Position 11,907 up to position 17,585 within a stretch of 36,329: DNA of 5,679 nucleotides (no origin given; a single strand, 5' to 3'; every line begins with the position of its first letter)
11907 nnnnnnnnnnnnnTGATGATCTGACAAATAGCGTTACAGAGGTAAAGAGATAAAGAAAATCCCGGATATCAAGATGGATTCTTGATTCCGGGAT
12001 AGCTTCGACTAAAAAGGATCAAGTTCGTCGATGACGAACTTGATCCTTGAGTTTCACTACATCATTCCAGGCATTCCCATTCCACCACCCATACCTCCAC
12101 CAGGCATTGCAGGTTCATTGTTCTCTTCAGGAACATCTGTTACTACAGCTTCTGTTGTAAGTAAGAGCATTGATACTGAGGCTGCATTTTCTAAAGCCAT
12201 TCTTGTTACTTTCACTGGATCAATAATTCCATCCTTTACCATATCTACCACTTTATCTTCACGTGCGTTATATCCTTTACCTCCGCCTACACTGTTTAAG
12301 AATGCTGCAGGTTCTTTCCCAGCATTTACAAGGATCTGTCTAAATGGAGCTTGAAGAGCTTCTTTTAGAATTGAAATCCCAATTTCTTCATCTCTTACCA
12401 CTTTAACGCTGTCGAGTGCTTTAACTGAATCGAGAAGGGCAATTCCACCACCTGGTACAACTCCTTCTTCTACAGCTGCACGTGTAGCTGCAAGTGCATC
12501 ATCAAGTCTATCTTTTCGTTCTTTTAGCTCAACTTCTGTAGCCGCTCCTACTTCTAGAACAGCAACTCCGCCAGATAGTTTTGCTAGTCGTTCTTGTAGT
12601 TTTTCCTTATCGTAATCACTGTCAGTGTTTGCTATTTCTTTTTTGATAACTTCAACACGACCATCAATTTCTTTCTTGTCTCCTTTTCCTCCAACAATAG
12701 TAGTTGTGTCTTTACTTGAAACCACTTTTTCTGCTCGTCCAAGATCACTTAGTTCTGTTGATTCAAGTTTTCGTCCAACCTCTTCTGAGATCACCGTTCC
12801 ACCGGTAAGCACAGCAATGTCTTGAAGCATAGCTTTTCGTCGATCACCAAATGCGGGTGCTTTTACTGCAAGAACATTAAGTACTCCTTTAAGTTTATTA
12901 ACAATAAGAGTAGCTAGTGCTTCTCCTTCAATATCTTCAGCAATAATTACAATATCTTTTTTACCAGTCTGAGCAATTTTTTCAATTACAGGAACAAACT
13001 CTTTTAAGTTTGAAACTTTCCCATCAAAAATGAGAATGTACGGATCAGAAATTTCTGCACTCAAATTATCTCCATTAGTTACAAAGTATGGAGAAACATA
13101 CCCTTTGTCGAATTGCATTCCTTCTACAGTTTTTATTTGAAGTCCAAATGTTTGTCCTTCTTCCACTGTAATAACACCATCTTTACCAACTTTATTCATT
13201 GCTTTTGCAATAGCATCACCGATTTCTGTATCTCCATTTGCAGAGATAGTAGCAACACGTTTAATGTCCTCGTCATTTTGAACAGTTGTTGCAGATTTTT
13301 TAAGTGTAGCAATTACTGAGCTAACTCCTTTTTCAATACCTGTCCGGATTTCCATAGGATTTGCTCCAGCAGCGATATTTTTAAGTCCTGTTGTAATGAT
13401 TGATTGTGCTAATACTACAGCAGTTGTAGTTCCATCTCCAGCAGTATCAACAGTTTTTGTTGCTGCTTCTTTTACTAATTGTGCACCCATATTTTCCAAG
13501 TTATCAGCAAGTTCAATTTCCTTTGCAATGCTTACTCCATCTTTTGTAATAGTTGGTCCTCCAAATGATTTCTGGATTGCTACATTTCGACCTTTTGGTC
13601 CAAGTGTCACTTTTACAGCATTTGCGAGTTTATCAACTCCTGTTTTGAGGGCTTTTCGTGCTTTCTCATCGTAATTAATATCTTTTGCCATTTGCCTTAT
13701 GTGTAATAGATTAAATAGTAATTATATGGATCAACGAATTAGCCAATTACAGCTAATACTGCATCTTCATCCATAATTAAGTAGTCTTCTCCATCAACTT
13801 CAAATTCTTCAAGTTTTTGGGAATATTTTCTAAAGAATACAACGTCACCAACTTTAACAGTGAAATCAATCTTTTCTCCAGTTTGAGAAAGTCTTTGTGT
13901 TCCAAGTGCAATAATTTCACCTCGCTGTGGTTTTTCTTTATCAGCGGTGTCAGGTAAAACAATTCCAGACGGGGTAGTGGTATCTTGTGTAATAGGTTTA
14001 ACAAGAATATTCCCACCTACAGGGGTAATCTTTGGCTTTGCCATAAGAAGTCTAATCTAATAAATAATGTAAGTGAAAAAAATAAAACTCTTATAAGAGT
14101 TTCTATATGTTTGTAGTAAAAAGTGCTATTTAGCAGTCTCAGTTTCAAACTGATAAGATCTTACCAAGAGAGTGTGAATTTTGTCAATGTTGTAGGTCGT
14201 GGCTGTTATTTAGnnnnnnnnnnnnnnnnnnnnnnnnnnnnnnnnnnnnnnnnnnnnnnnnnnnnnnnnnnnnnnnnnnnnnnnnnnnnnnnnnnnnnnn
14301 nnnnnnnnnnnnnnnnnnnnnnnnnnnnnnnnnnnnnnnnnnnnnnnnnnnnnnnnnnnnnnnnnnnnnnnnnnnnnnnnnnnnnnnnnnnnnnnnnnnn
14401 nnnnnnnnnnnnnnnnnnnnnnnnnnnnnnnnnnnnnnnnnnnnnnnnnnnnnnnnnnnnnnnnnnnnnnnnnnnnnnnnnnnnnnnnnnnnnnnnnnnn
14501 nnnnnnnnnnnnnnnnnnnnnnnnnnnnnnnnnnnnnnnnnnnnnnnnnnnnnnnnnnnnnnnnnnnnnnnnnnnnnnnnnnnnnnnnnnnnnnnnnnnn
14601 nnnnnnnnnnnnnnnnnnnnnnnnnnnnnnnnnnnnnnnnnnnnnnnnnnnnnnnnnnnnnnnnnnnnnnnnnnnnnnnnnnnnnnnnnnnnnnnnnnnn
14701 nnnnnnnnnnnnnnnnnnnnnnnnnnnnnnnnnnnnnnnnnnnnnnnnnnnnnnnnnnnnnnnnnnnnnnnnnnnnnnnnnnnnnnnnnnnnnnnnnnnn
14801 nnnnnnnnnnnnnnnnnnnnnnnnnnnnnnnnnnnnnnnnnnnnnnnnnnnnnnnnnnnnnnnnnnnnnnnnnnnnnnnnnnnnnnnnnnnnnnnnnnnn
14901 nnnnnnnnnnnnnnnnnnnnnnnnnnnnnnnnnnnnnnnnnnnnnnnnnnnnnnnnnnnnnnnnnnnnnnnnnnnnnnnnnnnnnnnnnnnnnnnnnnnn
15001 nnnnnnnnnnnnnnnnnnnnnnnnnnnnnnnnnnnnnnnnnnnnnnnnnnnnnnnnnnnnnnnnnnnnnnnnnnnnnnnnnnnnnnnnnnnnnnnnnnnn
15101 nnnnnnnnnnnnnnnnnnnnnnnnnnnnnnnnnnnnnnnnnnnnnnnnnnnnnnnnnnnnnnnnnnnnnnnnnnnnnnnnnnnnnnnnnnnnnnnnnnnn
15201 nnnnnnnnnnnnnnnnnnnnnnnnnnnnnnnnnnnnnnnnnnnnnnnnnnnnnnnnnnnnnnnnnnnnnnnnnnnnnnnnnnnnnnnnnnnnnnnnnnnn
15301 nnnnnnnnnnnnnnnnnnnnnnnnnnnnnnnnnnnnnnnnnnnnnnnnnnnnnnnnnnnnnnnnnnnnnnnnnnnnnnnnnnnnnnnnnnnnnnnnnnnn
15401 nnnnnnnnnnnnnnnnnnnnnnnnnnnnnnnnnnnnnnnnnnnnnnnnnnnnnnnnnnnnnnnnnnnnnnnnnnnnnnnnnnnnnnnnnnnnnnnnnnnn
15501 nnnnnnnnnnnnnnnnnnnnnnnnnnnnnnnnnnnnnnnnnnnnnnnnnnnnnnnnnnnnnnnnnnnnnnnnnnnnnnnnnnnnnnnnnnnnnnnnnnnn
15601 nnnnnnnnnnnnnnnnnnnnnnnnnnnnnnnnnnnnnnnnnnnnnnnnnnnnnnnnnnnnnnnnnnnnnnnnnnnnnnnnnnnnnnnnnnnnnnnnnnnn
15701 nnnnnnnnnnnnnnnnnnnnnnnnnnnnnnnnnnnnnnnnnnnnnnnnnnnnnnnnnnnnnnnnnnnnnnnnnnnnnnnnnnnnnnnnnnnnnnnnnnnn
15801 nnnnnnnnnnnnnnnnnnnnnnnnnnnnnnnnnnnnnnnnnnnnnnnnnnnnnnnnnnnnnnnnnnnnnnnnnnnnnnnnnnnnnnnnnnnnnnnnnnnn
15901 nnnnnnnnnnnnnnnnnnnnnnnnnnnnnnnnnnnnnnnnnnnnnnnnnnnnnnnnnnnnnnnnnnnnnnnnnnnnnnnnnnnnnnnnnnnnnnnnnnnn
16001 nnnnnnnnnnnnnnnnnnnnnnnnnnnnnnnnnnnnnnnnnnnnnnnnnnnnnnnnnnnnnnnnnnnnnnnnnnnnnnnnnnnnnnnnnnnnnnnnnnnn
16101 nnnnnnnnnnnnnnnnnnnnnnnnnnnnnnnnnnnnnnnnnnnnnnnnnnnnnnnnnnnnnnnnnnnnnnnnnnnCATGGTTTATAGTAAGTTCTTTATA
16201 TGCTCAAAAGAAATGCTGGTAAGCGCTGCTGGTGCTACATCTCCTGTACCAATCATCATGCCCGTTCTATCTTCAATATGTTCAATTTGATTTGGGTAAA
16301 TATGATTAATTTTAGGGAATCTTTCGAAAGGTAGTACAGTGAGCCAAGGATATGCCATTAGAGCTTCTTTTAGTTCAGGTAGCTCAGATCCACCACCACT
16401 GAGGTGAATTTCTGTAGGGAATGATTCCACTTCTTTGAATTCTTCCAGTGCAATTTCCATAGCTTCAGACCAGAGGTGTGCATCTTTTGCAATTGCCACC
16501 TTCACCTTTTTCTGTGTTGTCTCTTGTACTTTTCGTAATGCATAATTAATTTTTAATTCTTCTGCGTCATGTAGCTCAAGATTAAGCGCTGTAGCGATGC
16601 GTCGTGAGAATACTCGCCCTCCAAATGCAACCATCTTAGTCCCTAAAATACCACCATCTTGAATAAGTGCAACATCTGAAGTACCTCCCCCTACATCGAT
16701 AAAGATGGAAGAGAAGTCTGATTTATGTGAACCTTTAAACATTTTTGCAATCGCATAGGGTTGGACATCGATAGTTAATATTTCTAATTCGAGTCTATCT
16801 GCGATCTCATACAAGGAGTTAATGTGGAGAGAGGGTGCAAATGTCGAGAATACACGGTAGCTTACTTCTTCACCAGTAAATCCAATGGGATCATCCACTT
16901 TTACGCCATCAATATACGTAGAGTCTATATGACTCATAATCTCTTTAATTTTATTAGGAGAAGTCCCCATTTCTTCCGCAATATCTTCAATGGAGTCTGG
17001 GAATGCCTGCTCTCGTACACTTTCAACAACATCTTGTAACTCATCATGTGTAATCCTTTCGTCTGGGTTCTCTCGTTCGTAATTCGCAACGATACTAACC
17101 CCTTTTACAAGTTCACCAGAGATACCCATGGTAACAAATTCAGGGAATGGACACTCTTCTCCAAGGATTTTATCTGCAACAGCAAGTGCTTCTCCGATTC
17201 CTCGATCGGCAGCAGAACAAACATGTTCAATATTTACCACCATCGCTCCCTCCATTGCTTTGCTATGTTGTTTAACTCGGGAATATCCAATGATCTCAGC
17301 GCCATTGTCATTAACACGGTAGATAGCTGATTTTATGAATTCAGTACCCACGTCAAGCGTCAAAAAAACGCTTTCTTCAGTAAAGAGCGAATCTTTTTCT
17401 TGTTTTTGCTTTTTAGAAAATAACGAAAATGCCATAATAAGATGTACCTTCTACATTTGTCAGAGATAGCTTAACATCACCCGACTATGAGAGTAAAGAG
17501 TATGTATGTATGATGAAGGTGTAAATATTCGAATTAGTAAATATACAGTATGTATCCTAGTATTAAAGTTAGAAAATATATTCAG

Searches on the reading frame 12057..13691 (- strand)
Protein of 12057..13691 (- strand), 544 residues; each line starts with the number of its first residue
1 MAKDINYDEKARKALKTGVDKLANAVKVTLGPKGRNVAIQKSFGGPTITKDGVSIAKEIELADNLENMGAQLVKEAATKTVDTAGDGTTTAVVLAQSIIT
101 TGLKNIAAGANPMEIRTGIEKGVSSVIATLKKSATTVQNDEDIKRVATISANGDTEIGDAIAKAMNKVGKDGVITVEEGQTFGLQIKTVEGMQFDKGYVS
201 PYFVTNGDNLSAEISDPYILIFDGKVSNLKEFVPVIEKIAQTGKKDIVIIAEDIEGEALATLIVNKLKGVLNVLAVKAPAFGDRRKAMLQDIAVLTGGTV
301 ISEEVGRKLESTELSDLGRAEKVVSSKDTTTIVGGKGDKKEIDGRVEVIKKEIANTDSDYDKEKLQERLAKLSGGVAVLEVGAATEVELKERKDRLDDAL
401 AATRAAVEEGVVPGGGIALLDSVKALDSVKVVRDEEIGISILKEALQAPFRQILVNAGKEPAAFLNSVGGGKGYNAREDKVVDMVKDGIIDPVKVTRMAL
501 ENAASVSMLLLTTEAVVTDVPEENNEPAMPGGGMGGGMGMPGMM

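Call 10: search_protein_families(library=pfam, proteins=[window:12057-13691:-], max_evalue=0.001)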
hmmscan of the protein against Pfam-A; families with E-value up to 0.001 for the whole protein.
window:12057-13691:- (544 aa): 1 family
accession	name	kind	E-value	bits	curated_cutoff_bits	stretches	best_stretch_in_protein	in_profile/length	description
PF00118.29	Cpn60_TCP1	-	1.2e-70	239.1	34.3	1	22-519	1-488/490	TCP-1/cpn60 chaperonin family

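Call 11: find_related_loci(query=window:12057-13691:-, collection=genome_contigs, flank=3000)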
Query window:12057-13691:- (544 aa) in genome_contigs; peptide patterns used: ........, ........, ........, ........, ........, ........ (x = any residue, [..] = any of these).
600 stretches matched a pattern (row limit reached: there are more); 600 encode a relative of the query (tblastn E <= 1e-3); the best 80 are kept; 80 distinct loci.
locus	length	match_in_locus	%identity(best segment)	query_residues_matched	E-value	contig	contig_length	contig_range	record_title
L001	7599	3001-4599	63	1-530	0e+0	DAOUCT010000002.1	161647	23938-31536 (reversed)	MAG TPA_asm: Dehalococcoidia bacterium isolate H85_861 36870, whole genome shotgun sequence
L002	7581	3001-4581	63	1-523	0e+0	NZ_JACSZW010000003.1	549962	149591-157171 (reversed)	Pedobacter sp. N36a NODE_3_length_549962_cov_62.2537, whole genome shotgun sequence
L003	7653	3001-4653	61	1-535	0e+0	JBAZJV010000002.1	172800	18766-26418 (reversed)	MAG: Patescibacteria group bacterium isolate SO_2017_LW4_128 scaffold_278_c1_LW137-91_2017, whole genome shotgun sequenc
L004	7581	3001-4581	63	1-523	0e+0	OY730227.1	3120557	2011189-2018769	MAG: uncultured Mucilaginibacter sp. isolate 887934ba-d43b-4a6d-ab0d-49676e43cb6d genome assembly, chromosome: 1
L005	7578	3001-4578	61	1-519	0e+0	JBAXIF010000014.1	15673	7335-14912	MAG: Candidatus Falkowbacteria bacterium isolate ELA342 MAG342_14, whole genome shotgun sequence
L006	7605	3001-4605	62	1-531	0e+0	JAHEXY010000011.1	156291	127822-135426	MAG: Bacteroidetes bacterium isolate nzgw115 NODE_67_length_156292_cov_9.707058, whole genome shotgun sequence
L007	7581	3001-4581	63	1-523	0e+0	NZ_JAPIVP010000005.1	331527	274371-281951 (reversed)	Pedobacter sp. PF22-3 P.sp._PF22-3_LCCC_2175_contig_5, whole genome shotgun sequence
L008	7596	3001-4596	59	1-530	0e+0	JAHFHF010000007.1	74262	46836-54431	MAG: Candidatus Omnitrophota bacterium isolate nzgw332 NODE_173_length_74263_cov_3.593766, whole genome shotgun sequence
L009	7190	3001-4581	61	1-525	0e+0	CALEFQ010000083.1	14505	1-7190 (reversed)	MAG TPA_asm: uncultured bacterium isolate SRR3330210_bin.98_CONCOCT_v1.1_MAG genome assembly, contig: ERZ724080.4119, wh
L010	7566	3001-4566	59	1-521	0e+0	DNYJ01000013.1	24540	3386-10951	MAG TPA_asm: Candidatus Uhrbacteria bacterium isolate UBA10169 contig_107086, whole genome shotgun sequence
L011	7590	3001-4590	60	2-523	0e+0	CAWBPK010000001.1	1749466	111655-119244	MAG: uncultured Chloroflexia bacterium isolate MFD01299.bin.1.98 genome assembly, contig: contig_10252, whole genome sho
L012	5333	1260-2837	61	3-525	0e+0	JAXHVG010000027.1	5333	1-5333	MAG: candidate division WOR-3 bacterium isolate MAG71_tar_biofilm MAG71_27, whole genome shotgun sequence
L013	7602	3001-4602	62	1-528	0e+0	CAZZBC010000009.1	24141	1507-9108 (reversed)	MAG TPA_asm: uncultured Gammaproteobacteria bacterium isolate binchicken_co232_117 genome assembly, contig: NODE_3848_le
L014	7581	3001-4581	61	1-523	0e+0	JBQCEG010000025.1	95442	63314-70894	MAG: Ginsengibacter sp. isolate bin114 k127_527639, whole genome shotgun sequence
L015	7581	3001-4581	61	1-523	0e+0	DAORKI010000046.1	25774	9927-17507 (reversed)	MAG TPA_asm: Bacteroidia bacterium isolate AMR_MDS_5529 NODE_445_length_25774_cov_9.571056, whole genome shotgun sequenc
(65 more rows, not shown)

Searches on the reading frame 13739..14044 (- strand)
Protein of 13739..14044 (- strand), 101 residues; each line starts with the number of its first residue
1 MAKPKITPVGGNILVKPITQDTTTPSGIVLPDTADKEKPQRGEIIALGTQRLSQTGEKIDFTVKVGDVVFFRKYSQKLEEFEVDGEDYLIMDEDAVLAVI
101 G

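Call 10: search_protein_families(library=pfam, proteins=[window:13739-14044:-], max_evalue=0.001)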
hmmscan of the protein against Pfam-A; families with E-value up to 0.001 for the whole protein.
window:13739-14044:- (101 aa): 1 family
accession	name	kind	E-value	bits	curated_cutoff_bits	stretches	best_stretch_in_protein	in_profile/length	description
PF00166.26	Cpn10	-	2e-25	89.1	21.1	1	5-100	1-93/93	Chaperonin 10 Kd subunit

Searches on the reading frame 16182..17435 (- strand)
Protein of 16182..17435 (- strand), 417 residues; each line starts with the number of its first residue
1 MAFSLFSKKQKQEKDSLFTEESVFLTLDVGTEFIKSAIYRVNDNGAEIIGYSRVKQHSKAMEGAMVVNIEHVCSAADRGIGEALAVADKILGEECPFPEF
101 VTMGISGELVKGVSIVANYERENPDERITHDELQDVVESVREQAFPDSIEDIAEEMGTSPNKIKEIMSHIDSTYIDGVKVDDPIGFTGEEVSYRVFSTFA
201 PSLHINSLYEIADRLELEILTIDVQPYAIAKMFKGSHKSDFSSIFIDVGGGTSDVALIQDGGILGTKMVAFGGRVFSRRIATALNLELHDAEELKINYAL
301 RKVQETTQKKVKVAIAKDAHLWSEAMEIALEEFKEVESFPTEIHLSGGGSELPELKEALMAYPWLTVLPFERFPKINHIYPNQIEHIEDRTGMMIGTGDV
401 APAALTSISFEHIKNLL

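Call 10: search_protein_families(library=pfam, proteins=[window:16182-17435:-], max_evalue=0.001)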
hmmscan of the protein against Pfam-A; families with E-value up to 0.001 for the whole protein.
window:16182-17435:- (417 aa): 4 families
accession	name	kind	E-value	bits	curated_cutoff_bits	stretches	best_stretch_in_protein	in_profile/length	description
PF14450.12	FtsA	-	4.3e-13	50.2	31.8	1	245-359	2-99/127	Cell division protein FtsA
PF11104.14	PilM_2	-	1.6e-05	24.4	27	1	207-360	140-295/340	Type IV pilus assembly protein PilM;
PF06723.19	MreB_Mbl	-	3.2e-05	23.4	27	1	242-306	146-216/327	MreB/Mbl protein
PF06277.17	EutA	-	9.5e-05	21.9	27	1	236-280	138-182/475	Ethanolamine utilisation protein EutA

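Call 30: find_homologous_proteins(query=window:16182-17435:-, max_evalue=1e-10)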
Query window:16182-17435:- (417 aa): 208 proteins with E <= 1e-10 among 8000 candidates; the best 120 are listed.
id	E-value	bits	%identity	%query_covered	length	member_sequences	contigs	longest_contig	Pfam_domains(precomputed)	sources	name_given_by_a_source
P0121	1.4e-271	918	100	100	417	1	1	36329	PF14450.13,PF11104.15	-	-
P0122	2.3e-186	638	66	100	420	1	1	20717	PF06723.20,PF14450.13,PF11104.15,PF06277.18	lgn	-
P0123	3.4e-186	637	68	99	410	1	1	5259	PF06723.20,PF14450.13,PF11104.15,PF06277.18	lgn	-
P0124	1.6e-183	629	65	100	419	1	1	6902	PF06723.20,PF14450.13,PF11104.15,PF06277.18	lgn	-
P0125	1.2e-179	616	63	100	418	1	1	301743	PF06723.20,PF14450.13,PF11104.15,PF06277.18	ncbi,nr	ncbi:cell division protein FtsA [Candidatus Dojkabacteria bacterium]|nr:cell division protein FtsA [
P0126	7.1e-174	597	64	99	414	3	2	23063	PF06723.20,PF14450.13,PF11104.15,PF06277.18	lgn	-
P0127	1.4e-172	592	63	95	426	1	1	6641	PF06723.20,PF14450.13,PF11104.15,PF06277.18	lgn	-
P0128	3.8e-172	591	64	99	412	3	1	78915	PF06723.20,PF14450.13,PF11104.15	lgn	-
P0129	8.9e-172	590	63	98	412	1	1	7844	PF06723.20,PF14450.13,PF11104.15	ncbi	-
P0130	2.8e-170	585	63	99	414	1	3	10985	PF06723.20,PF14450.13,PF11104.15,PF06277.18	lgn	-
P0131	1.8e-169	582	63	99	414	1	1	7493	PF06723.20,PF14450.13,PF11104.15,PF06277.18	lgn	-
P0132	3.7e-169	581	63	99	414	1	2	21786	PF06723.20,PF14450.13,PF11104.15,PF06277.18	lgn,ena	-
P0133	8.9e-168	577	62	99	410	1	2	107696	PF06723.20,PF14450.13,PF11104.15,PF08841.17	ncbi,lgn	-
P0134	1.6e-167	576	61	100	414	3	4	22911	PF06723.20,PF14450.13,PF11104.15,PF06277.18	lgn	-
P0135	1.7e-163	563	59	99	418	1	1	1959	PF06723.20,PF14450.13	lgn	-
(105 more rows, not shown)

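Call 31: find_encoding_contigs(protein=P0125, flank=10000, max_places=2)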
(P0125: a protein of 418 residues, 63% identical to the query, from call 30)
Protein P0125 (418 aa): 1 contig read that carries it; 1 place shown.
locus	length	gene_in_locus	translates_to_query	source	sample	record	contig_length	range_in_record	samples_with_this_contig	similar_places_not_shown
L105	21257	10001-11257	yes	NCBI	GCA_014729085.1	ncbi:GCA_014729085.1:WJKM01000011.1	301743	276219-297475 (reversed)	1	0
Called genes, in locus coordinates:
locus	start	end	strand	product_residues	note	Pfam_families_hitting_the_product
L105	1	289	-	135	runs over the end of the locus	-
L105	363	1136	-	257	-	-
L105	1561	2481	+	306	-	PF02463:SMC_N (weak), PF13476:AAA_23 (faint), PF00005:ABC_tran, PF13401:AAA_22 (faint), PF13732:DrrA1-3_C (faint), PF13304:AAA_21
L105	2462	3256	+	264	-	PF01061:ABC2_membrane, PF12698:ABC2_membrane_3 (weak)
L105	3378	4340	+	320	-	-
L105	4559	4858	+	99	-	-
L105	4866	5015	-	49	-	-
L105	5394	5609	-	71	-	-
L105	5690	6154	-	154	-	-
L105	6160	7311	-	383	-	PF08218:Citrate_ly_lig (faint), PF01467:CTP_transf_like, PF01121:CoaE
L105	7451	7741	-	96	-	-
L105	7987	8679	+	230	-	PF01476:LysM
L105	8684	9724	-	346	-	-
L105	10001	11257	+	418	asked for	PF06277:EutA (faint), PF11104:PilM_2, PF06723:MreB_Mbl (weak), PF14450:FtsA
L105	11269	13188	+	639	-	-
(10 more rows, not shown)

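Call 32: find_encoding_contigs(protein=P0122, flank=10000, max_places=2)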
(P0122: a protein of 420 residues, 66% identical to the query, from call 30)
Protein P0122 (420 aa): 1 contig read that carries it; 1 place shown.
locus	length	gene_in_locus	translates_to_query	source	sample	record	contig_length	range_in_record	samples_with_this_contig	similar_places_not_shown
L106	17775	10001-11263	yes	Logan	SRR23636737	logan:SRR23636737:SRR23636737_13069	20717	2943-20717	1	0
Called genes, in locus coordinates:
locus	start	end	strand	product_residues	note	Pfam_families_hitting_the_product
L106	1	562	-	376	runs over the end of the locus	PF01467:CTP_transf_like, PF08218:Citrate_ly_lig (faint), PF01121:CoaE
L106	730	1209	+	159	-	PF07963:N_methyl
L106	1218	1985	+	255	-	PF03567:Sulfotransfer_2 (faint)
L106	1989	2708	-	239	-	PF01988:VIT1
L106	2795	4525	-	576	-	PF00395:SLH (weak)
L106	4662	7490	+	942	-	-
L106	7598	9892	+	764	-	-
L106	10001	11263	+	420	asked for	PF11104:PilM_2, PF06277:EutA (weak), PF06723:MreB_Mbl (weak), PF14450:FtsA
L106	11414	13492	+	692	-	-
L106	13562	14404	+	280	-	PF08761:dUTPase_2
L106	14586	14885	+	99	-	PF00166:Cpn10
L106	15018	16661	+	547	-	PF00118:Cpn60_TCP1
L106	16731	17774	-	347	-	?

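Call 33: find_encoding_contigs(protein=P0128, flank=10000, max_places=2)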
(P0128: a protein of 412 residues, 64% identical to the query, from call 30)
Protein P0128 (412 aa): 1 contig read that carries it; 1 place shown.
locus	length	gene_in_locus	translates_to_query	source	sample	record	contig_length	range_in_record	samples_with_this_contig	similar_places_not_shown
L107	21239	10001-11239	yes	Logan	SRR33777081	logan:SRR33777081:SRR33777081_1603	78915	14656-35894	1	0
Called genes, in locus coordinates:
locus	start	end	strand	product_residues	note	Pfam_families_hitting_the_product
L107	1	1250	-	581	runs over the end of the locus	PF01558:POR, PF01855:POR_N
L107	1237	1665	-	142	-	PF00258:Flavodoxin_1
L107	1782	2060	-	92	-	-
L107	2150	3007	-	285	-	PF00892:EamA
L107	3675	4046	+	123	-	-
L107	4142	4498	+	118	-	-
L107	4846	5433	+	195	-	PF02698:DUF218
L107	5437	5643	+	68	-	-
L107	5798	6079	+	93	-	-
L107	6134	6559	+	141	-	PF00293:NUDIX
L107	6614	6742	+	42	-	-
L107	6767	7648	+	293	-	PF04402:SIMPL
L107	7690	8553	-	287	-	-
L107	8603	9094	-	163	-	PF00293:NUDIX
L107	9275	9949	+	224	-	-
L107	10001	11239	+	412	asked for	PF11104:PilM_2, PF06723:MreB_Mbl (weak), PF14450:FtsA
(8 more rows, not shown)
